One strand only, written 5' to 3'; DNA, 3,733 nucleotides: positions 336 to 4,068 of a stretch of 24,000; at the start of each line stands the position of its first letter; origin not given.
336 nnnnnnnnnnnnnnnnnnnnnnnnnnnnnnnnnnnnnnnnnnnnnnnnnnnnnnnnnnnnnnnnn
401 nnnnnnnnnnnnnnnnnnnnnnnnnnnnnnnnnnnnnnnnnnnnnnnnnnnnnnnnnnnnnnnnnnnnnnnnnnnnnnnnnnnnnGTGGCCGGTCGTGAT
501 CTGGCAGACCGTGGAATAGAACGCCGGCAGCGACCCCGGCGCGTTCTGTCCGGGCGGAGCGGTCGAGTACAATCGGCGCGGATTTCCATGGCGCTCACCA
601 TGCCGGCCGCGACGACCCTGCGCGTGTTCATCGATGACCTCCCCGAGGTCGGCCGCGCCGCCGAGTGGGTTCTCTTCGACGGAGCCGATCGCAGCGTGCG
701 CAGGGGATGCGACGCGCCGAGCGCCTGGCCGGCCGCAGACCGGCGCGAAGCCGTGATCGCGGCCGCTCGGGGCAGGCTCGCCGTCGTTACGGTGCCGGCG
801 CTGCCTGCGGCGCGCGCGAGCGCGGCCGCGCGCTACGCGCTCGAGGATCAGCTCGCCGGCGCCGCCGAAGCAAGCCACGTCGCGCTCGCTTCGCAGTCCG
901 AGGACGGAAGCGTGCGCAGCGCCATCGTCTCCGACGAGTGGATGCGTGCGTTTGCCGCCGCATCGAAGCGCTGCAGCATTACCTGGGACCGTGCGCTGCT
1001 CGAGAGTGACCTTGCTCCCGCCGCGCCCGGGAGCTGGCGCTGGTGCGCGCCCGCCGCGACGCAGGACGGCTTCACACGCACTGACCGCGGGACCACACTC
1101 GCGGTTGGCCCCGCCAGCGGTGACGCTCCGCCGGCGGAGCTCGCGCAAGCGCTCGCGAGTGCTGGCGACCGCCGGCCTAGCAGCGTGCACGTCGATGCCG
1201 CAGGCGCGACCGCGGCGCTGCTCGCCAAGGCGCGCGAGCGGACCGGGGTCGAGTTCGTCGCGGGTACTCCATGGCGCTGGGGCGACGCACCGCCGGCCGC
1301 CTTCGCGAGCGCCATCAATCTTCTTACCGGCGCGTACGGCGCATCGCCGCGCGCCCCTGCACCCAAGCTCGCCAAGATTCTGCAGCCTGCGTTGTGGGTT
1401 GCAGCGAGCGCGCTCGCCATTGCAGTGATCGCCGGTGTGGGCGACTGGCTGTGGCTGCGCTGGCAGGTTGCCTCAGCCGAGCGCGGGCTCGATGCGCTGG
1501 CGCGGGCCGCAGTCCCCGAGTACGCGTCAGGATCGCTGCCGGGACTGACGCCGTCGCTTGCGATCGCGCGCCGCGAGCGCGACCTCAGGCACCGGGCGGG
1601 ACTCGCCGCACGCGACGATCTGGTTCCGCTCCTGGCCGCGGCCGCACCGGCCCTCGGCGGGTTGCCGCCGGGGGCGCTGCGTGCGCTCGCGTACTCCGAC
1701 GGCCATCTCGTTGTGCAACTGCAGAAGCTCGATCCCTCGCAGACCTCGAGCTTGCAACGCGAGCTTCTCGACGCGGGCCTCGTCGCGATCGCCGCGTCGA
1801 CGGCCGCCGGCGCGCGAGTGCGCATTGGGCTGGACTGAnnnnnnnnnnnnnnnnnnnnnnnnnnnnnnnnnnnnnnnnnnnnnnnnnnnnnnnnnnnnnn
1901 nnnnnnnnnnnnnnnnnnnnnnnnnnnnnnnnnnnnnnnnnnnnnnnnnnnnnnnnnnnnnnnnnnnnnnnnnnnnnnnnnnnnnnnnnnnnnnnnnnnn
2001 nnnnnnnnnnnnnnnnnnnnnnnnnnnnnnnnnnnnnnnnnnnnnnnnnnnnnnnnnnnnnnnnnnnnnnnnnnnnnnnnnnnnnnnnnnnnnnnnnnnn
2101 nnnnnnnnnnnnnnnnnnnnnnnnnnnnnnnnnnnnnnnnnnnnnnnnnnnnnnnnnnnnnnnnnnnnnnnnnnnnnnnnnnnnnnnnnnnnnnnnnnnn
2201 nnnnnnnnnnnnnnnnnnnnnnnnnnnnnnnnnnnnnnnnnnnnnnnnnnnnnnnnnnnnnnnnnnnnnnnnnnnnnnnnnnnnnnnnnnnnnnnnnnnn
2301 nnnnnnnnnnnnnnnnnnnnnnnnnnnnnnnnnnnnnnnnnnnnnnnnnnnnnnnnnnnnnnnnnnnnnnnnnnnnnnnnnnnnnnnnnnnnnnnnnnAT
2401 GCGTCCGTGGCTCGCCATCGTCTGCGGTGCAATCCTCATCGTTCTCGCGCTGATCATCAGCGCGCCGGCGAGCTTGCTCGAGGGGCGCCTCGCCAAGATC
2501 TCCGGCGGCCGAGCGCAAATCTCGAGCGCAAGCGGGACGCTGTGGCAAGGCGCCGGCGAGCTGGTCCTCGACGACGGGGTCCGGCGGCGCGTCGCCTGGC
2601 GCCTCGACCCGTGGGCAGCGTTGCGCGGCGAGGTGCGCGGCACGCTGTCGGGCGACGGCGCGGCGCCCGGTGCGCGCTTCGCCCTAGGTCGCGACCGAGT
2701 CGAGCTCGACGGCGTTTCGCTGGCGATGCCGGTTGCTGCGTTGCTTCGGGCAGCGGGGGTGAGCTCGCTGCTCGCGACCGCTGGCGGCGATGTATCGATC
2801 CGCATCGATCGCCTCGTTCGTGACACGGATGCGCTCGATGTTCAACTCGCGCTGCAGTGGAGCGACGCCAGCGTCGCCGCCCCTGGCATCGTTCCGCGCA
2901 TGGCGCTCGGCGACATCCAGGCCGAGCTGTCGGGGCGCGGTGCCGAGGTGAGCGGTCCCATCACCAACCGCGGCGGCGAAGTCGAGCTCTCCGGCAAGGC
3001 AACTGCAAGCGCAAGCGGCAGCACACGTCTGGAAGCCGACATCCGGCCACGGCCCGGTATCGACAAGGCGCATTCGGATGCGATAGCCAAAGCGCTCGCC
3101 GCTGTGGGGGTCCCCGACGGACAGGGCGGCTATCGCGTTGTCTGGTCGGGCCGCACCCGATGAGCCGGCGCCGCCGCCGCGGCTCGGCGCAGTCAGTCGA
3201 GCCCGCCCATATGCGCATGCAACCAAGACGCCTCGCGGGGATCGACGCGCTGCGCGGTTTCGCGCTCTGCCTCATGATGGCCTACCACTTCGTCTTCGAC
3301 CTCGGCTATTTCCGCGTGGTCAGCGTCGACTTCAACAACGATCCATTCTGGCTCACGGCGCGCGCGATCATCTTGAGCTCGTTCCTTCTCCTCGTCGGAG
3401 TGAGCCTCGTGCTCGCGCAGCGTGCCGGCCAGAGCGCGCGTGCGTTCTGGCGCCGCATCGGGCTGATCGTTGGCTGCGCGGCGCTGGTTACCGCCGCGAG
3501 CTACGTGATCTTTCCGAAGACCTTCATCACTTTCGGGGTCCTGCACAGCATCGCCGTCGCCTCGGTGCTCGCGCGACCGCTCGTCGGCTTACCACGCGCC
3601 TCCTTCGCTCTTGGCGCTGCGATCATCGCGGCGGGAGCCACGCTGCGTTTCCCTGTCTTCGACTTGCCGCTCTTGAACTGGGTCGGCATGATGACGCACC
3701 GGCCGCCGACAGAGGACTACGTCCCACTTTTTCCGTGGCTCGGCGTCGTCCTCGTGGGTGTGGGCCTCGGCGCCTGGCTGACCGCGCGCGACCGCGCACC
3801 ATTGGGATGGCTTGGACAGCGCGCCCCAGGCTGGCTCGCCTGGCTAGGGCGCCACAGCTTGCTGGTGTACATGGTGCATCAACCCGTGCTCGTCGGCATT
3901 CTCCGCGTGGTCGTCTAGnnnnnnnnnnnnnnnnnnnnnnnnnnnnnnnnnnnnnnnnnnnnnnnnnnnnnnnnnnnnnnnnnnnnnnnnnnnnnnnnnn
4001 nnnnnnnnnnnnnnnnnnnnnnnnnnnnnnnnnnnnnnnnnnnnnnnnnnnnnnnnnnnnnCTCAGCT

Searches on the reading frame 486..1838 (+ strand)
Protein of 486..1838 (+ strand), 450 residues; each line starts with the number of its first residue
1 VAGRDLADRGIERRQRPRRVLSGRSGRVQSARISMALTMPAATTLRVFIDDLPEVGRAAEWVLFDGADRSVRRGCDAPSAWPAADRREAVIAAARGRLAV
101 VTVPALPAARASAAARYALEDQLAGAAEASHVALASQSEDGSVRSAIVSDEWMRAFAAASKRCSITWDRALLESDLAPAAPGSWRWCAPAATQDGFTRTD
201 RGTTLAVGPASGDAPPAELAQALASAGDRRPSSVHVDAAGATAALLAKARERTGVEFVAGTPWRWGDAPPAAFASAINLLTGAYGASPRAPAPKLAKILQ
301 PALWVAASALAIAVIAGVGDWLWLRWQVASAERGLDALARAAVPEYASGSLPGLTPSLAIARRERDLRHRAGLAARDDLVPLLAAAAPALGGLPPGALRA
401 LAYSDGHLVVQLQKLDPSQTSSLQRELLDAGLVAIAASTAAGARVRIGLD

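Call 52: search_protein_families(library=pfam, proteins=[window:486-1838:+], max_evalue=0.001)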
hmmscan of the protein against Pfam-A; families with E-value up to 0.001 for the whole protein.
window:486-1838:+ (450 aa): 1 family
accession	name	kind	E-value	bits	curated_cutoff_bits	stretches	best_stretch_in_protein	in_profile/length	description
PF05134.19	T2SSL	-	0.00039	20.3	25.5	1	98-182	60-143/231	Type II secretion system (T2SS), protein L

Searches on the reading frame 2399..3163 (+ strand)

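Call 52: search_protein_families(library=pfam, proteins=[window:2399-3163:+], max_evalue=0.001)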
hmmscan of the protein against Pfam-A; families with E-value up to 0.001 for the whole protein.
window:2399-3163:+ (254 aa): 1 family
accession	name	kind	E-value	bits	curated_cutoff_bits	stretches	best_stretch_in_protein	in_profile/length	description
PF01203.25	T2SSN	-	3.2e-29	103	29.6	1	40-247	4-210/211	Type II secretion system (T2SS), protein N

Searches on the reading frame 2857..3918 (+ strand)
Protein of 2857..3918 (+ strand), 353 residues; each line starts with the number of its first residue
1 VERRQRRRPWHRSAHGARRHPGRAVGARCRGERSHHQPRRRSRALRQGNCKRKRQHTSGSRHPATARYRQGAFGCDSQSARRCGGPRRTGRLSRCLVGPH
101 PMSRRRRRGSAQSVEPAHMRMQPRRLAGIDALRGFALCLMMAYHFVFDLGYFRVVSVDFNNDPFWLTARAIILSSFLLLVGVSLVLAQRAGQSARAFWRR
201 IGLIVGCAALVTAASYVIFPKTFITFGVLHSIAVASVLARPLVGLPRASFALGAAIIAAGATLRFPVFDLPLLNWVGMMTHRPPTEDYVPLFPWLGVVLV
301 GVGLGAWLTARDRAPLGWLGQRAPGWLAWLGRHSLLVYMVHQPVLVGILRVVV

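Call 52: search_protein_families(library=pfam, proteins=[window:2857-3918:+], max_evalue=0.001)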
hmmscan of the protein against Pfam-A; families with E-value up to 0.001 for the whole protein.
window:2857-3918:+ (353 aa): 2 families
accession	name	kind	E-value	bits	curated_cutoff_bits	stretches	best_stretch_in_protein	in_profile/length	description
PF07786.18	HGSNAT_cat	-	2e-68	230.7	22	1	125-343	1-222/222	Heparan-alpha-glucosaminide N-acetyltransferase, catalytic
PF01757.29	Acyl_transf_3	-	5.3e-08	32.7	31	1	222-348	189-293/326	Acyltransferase domain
